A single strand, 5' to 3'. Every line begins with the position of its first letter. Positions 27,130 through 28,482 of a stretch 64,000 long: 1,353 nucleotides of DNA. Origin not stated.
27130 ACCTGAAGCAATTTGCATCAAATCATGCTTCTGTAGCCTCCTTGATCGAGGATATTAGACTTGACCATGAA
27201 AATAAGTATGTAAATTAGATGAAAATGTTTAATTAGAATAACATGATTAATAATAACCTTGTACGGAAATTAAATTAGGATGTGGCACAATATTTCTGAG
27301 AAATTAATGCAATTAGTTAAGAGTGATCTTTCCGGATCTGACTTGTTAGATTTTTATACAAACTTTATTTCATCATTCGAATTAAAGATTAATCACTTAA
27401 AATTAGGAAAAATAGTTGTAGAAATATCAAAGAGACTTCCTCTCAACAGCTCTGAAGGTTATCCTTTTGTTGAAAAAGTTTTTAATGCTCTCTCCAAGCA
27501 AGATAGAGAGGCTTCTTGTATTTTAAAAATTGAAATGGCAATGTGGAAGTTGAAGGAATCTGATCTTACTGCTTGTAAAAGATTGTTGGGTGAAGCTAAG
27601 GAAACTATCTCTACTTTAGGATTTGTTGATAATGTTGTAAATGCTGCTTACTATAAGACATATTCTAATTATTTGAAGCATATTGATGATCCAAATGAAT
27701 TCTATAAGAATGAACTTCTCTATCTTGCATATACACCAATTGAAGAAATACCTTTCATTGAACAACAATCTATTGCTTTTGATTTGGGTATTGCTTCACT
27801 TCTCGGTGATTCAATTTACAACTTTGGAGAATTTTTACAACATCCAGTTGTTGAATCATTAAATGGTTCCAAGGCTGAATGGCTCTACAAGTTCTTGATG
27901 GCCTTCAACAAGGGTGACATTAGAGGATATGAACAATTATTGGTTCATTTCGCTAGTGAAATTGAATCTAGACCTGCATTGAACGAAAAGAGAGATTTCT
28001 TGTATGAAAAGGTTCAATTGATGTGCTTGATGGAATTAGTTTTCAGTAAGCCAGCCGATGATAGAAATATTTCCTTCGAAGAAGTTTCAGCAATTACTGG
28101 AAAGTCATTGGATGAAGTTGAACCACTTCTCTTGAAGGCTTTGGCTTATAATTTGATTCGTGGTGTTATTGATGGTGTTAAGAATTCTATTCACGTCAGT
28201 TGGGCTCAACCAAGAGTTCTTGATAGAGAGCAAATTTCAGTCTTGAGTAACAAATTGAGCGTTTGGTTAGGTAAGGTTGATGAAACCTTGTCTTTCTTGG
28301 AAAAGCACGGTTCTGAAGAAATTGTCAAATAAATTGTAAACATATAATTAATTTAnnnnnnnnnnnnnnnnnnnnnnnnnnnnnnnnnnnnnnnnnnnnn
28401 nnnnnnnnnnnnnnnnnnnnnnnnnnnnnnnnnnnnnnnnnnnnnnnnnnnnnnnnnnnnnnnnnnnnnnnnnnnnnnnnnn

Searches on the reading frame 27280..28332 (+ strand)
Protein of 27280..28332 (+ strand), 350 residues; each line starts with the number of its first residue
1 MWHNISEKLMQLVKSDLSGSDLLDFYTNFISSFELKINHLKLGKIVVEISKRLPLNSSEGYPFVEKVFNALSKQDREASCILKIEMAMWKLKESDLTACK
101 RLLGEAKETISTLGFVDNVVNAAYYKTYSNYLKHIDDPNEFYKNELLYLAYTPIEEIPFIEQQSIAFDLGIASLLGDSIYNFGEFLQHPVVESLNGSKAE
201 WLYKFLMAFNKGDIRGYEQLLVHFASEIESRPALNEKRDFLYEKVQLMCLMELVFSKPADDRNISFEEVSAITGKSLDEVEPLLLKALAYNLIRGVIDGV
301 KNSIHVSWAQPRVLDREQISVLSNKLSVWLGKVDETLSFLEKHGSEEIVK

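Call 30: find_encoding_contigs(protein=window:27280-28332:+, flank=10000, max_places=3)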
Protein window:27280-28332:+ (350 aa): no gene with exactly this product is on record in the collection.
